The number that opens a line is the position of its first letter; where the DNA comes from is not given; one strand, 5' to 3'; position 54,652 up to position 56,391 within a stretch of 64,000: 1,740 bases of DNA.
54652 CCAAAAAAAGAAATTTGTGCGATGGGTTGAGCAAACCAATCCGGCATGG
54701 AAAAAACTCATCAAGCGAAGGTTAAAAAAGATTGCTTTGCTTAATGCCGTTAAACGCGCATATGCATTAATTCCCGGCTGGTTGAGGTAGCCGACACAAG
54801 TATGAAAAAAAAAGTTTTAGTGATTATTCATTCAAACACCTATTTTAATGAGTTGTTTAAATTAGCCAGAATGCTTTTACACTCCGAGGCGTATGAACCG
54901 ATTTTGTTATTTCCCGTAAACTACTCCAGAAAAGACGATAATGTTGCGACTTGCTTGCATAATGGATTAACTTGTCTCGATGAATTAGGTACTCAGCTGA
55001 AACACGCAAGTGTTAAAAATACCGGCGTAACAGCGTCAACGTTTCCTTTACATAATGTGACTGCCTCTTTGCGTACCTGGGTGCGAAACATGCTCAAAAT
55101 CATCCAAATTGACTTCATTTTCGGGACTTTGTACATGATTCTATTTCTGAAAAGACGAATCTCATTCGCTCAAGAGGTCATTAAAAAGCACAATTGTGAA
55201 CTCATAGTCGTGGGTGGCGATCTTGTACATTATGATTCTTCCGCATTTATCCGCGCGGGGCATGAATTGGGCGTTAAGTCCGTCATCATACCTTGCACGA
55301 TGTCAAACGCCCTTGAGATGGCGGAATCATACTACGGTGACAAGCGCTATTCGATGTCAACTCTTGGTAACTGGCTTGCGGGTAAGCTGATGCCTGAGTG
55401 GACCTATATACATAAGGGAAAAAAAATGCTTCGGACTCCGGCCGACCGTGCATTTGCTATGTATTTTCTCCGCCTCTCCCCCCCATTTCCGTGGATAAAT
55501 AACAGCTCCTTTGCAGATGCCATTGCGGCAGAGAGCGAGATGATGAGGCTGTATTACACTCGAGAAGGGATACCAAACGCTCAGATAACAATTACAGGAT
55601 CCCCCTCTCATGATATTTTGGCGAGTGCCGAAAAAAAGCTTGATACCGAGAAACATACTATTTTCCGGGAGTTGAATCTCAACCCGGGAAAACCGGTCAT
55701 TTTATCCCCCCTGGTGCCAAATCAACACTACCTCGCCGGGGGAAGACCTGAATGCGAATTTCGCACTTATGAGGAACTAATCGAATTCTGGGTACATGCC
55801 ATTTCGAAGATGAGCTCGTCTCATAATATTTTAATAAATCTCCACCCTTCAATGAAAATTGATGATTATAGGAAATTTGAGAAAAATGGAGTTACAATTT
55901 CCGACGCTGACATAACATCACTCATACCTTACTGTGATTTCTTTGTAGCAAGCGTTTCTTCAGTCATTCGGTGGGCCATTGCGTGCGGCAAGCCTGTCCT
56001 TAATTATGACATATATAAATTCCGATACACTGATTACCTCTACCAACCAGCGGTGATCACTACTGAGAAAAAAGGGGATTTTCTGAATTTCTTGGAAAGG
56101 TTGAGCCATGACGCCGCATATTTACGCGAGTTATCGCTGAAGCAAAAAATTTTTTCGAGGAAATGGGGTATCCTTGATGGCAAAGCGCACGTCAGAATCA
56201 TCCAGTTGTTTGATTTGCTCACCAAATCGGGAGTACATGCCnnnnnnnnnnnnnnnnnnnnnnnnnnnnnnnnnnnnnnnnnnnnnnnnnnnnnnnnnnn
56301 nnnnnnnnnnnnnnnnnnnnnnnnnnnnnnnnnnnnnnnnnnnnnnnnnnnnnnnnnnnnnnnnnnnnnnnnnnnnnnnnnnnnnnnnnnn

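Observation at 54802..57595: Tandem duplicated ~470-aa transferases resembling CMP-ulosonate (Kps/Capsule_synth-type) glycosyltransferases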

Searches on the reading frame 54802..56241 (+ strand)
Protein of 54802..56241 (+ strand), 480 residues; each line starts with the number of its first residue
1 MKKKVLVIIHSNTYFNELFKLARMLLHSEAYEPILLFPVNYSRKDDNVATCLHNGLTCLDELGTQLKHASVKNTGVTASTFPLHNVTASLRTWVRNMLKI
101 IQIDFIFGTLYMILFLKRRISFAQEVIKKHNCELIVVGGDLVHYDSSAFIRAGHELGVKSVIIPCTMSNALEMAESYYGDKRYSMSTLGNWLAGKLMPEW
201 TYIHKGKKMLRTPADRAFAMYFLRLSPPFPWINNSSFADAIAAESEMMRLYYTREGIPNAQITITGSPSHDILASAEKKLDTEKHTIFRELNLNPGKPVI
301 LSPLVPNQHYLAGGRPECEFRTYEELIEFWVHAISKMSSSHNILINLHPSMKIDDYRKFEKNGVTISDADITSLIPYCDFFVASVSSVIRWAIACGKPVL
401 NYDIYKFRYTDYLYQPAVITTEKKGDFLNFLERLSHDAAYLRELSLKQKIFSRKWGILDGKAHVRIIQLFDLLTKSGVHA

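Call 4: search_protein_families(library=pfam, proteins=[window:54802-56241:+], max_evalue=1)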
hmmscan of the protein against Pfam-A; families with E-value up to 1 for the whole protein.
window:54802-56241:+ (480 aa): 2 families
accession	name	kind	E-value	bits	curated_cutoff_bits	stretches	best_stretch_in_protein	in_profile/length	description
PF04464.20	Glyphos_transf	-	4e-05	23.2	22.1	1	238-467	135-362/367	CDP-Glycerol:Poly(glycerophosphate) glycerophosphotransferase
PF02350.25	Epimerase_2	-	0.019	14.3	30.6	1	241-468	126-344/347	UDP-N-acetylglucosamine 2-epimerase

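Call 5: search_protein_families(library=ncbifam, proteins=[window:54802-56241:+], max_evalue=0.1)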
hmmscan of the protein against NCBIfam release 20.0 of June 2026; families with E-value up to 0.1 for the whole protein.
window:54802-56241:+ (480 aa): 2 families
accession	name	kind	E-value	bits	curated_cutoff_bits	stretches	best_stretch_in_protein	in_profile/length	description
NF046086.1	BFO_1060_trans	domain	2.6e-06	26.8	200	1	245-471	112-361/365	BFO_1060 family glycosyltransferase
TIGR04396.2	surf_polysacc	subfamily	0.0019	17.4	125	1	329-472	212-361/427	surface carbohydrate biosynthesis protein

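Call 6: search_solved_structures(query=window:54802-56241:+, max_evalue=10, show_alignments=2)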
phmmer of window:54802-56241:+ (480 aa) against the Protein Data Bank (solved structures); distinct sequences matched with E-value up to 10: 0.

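Call 13: find_homologous_proteins(query=window:54802-56241:+, max_evalue=0.001)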
Query window:54802-56241:+ (480 aa): 123 proteins with E <= 0.001 among 8000 candidates; the best 120 are listed.
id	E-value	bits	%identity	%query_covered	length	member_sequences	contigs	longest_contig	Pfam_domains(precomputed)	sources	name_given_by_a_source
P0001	1.7e-217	741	64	99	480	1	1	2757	PF04464.21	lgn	-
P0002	2.3e-210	717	65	95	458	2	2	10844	-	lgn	-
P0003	1.2e-157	544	52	98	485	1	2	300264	-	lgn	-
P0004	4.5e-154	532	52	99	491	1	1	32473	-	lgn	-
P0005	3.6e-136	473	46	99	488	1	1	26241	-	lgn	-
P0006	3.1e-133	463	47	98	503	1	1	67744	-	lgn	-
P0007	2.1e-132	460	47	98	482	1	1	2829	-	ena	-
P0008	1.1e-128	448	43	99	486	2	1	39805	-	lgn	-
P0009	1.5e-128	448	43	99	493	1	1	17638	-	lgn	-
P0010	6.2e-123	429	44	99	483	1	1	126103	-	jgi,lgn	-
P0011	1.3e-122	428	42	98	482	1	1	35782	-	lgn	-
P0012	8.7e-119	416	41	99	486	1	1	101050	-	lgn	-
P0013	6.3e-111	390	39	98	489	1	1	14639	-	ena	-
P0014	8.7e-110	386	42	97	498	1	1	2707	-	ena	-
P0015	3.6e-104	367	39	99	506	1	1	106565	-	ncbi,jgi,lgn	-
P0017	1.4e-102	362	37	99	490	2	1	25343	PF02350.26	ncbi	-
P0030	8.2e-96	340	36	99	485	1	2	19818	PF02350.26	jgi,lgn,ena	-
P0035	3.6e-94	334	37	99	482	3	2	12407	PF04464.21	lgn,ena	-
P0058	1.4e-85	306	34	99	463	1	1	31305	PF02350.26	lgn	-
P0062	2.4e-82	295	35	97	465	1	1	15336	PF02350.26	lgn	-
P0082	5.9e-74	268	32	99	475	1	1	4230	PF02350.26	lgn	-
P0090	2.7e-71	259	32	98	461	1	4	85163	PF02350.26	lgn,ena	-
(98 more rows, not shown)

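Call 20: search_solved_structures(query=A1, max_evalue=10, show_alignments=3)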
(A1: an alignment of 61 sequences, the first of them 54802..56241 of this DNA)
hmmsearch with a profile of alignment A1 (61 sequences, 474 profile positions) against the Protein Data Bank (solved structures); distinct sequences matched with E-value up to 10: 15.
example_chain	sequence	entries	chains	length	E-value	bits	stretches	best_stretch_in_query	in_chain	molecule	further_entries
8sxv_A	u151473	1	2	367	0.00043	22.2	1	231-347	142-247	UDP-2,3-diacetamido-2,3-dideoxy-glucuronic acid-2-epimerase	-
8sxy_A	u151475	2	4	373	0.00045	22.1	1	231-347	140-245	UDP-2,3-diacetamido-2,3-dideoxy-glucuronic acid-2-epimerase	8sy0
8sxw_A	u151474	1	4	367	0.00046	22.1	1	231-347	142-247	UDP-2,3-diacetamido-2,3-dideoxy-glucuronic acid-2-epimerase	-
8sy9_A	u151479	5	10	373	0.00048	22.1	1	231-347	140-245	UDP-2,3-diacetamido-2,3-dideoxy-glucuronic acid-2-epimerase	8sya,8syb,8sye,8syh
8syd_A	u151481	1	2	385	0.00053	21.9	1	231-347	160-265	UDP-2,3-diacetamido-2,3-dideoxy-glucuronic acid-2-epimerase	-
7ya2_A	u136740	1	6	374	0.0018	20.1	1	242-345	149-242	Capsular polysaccharide synthesis enzyme CapG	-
8va1_A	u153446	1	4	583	0.14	13.9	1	247-461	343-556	Teichoic acid ribitol-phosphate polymerase TarL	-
7dz9_D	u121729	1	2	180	0.22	13.3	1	276-323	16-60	MbnC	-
4v7e_BM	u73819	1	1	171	0.3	12.8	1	101-163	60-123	40S ribosomal protein S12E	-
8r57_M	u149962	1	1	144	0.47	12.2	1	102-163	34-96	40S ribosomal protein S12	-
4neq_A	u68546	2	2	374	0.72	11.6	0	241-280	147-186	UDP-N-acetylglucosamine 2-epimerase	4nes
1vgv_A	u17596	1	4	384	0.94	11.2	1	243-298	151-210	UDP-N-acetylglucosamine 2-epimerase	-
1f6d_A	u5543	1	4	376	0.96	11.2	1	243-298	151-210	UDP-N-ACETYLGLUCOSAMINE 2-EPIMERASE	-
7qca_SM0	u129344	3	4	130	1.2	10.9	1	104-158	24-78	40S ribosomal protein S12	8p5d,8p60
7pua_IA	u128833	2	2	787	1.7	10.4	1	126-165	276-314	Translation initiation factor IF-2, putative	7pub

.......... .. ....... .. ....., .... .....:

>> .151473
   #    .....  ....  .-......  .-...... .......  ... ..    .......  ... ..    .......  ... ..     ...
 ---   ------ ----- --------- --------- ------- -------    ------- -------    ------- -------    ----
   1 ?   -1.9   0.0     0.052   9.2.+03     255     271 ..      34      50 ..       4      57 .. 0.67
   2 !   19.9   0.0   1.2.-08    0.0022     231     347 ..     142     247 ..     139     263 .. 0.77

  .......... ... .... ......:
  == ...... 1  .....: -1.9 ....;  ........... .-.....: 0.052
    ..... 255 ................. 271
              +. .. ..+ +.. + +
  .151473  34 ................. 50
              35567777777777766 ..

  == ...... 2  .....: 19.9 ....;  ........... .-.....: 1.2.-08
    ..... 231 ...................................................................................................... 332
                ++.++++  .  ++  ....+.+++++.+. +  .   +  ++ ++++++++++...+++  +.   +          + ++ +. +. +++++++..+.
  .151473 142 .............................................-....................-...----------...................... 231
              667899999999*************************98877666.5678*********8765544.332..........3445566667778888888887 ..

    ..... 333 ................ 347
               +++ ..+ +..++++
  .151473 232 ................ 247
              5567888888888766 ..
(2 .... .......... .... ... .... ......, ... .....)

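Call 21: search_protein_families(library=pfam, alignment_id=A1, max_evalue=0.01)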
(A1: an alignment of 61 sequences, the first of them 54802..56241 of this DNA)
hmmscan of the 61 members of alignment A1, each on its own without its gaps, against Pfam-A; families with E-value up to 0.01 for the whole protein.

A. member 1, window:54802-56241:+ (480 aa): 1 family
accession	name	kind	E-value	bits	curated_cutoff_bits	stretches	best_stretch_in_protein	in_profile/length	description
PF04464.20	Glyphos_transf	-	4e-05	23.2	22.1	1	238-467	135-362/367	CDP-Glycerol:Poly(glycerophosphate) glycerophosphotransferase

B. families by the number of members that match (of 61 scanned): 7 families
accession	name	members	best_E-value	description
PF02350.25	Epimerase_2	14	3.5e-07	UDP-N-acetylglucosamine 2-epimerase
PF04464.20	Glyphos_transf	10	5.2e-06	CDP-Glycerol:Poly(glycerophosphate) glycerophosphotransferase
PF13579.12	Glyco_trans_4_4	4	7.2e-07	Glycosyl transferase 4-like domain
PF13439.12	Glyco_transf_4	1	0.00021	Glycosyltransferase Family 4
PF20901.3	Sf6_terminase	1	0.00028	Bacteriophage Sf6, terminase small subunit-like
PF02698.23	DUF218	1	0.00041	DUF218 domain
PF07553.16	Lipoprotein_Ltp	1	0.0041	Host cell surface-exposed lipoprotein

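Call 22: find_related_loci(query=A1, collection=genome_contigs, flank=10000)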
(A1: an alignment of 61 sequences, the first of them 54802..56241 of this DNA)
Query A1 (480 aa) in genome_contigs; peptide patterns used: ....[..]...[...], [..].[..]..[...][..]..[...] (x = any residue, [..] = any of these).
214 stretches matched a pattern; 66 encode a relative of the query (tblastn E <= 1e-3); 61 distinct loci.
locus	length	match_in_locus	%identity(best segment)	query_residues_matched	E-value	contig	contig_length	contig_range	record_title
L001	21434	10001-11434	65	1-477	0e+0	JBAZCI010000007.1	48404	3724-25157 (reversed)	MAG: Patescibacteria group bacterium isolate SO_2017_GW1_133 NODE_3603_length_48404_cov_1.720426_OW334_2017, whole genom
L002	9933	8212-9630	40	1-474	6e-123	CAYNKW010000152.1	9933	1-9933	MAG TPA_asm: uncultured Anaerolineae bacterium isolate SRP068000_co1_68 genome assembly, contig: NODE_13109_length_9933_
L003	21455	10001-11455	40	2-474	2e-115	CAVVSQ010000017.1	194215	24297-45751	MAG: uncultured Planctomycetota bacterium isolate MFD01213.bin.2.21 genome assembly, contig: contig_31928, whole genome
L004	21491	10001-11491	37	2-474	1e-113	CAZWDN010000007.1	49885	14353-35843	MAG TPA_asm: uncultured Pirellula sp. isolate binchicken_co197_512 genome assembly, contig: NODE_724_length_49885_cov_7.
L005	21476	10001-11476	39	3-475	9e-112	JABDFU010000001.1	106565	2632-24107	MAG: Bacteroidetes bacterium isolate BWOrgControl_Nextera87_MAG1 3300020989.a:Ga0206879_1001, whole genome shotgun seque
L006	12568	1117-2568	38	1-473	3e-110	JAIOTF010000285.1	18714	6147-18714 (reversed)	MAG: Anaerolineaceae bacterium isolate SMBSF63 bin_68_k127_1030295, whole genome shotgun sequence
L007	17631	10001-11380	40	4-474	2e-109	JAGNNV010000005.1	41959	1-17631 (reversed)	MAG: Vicinamibacteria bacterium isolate Go_SlAct_bin_43 Go_SlAct_2712_length_41959_cov_12.838616, whole genome shotgun s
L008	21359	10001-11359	37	2-474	1e-101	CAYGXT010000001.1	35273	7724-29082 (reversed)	MAG TPA_asm: uncultured Myxococcaceae bacterium isolate ERP119294_co1_426 genome assembly, contig: NODE_1301_length_3527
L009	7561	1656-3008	37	2-477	3e-100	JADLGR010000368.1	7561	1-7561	MAG: Deltaproteobacteria bacterium isolate SJ448 c_000001810424, whole genome shotgun sequence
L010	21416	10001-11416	34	2-474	3e-98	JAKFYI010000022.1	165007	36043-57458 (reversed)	MAG: Hyphomicrobiales bacterium isolate ND5_Bin_55_1 ND5_0000058, whole genome shotgun sequence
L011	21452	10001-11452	36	1-475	6e-98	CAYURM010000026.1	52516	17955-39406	MAG TPA_asm: uncultured Anaerolineaceae bacterium isolate SRP241326_co4_46 genome assembly, contig: NODE_1019_length_525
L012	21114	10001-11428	34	2-477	3e-97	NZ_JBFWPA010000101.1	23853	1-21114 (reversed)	MAG: Pseudorhodoplanes sp. isolate CA_2019_TPBF_149 NODE_10385_length_23853_cov_6.674787_TPBF, whole genome shotgun sequ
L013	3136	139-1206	42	117-474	6e-99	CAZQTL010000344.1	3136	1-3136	MAG TPA_asm: uncultured Thermoanaerobaculia bacterium isolate SRP189682_co1_248 genome assembly, contig: NODE_103045_len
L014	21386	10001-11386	35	2-467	9e-96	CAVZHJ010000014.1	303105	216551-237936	MAG: uncultured Alphaproteobacteria bacterium isolate MFD04651.bin.2.128 genome assembly, contig: contig_35193, whole ge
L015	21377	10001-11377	35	2-471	6e-96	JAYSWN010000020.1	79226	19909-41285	MAG: Pseudomonadota bacterium isolate GFS_12952 GFS_12952_19, whole genome shotgun sequence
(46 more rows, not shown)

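Call 24: predict_structure(alignment_id=A1)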
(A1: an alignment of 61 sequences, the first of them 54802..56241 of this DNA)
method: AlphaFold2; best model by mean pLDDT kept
length: 480 residues; sequences in the alignment: 61
mean_pLDDT: 93.0   pTM: 0.90
mean pLDDT of the five models: 93.0, 92.8, 92.1, 91.9, 91.5
residues with pLDDT >= 90: 409; 70-90: 48; 50-70: 10; < 50: 13
segments of 3 or more residues with pLDDT < 50: 76-86
pLDDT, mean of each block of 10 residues (from residue 1): 97 95 97 97 92 97 90 50 53 78 88 98 98 97 95 98 92 92 95 97 97 97 96 94 97 95 98 97 93 97 94 90 97 98 94 95 97 98 94 98 94 93 98 98 97 97 98 77
secondary structure, 60 per line:
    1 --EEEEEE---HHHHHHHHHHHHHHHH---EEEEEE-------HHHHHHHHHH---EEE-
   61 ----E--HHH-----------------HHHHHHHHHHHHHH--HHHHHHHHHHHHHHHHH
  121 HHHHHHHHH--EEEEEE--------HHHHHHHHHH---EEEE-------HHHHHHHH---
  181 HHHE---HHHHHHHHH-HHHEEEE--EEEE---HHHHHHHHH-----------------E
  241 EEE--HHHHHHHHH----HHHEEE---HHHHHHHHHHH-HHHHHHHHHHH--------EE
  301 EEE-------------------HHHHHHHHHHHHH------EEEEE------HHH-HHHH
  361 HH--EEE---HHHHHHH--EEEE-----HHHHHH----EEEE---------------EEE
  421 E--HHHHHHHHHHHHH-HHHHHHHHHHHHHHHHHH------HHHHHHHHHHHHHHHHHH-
elements in order: E3-8 H12-27 E31-36 H44-53 E57-59 H88-101 H104-129 E132-137 H146-155 E159-162 H170-177 H188-196 E201-204 E207-210 H214-222 E240-243 H246-254 E262-264 H268-278 H280-290 E299-303 H323-335 E342-346 H357-362 E365-367 H371-377 E380-383 H389-394 E399-402 E418-421 H424-436 H438-455 H462-479

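Call 26: search_protein_representatives(alignment_id=A1)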
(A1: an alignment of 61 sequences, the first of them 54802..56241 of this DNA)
Query: 61 sequences, 474 profile positions. Proteins with E-value up to 0.001 (for the whole library): 4642; up to 1e-10: 2604; up to 1e-30: 1461. The best 150 are listed.
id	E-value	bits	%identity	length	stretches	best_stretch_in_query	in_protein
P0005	1.2e-188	644.0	-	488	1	1-471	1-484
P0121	8.9e-184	628.0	-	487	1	2-472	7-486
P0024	1.5e-182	623.9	-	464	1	1-472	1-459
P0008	2.3e-179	613.4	-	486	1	1-471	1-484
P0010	9.5e-178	608.1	-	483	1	3-468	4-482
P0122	5.5e-177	605.6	-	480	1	1-470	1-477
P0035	4.7e-176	602.5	-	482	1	3-473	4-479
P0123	6.0e-176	602.1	-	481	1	3-471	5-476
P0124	6.3e-174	595.5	-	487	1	3-471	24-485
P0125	1.2e-173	594.5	-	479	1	3-469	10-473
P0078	3.6e-173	593.0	-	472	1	2-472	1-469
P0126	2.9e-171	586.7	-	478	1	2-471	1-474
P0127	5.2e-171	585.9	-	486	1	12-471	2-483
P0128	6.0e-169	579.1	-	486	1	2-468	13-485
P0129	6.3e-169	579.0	-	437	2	101-468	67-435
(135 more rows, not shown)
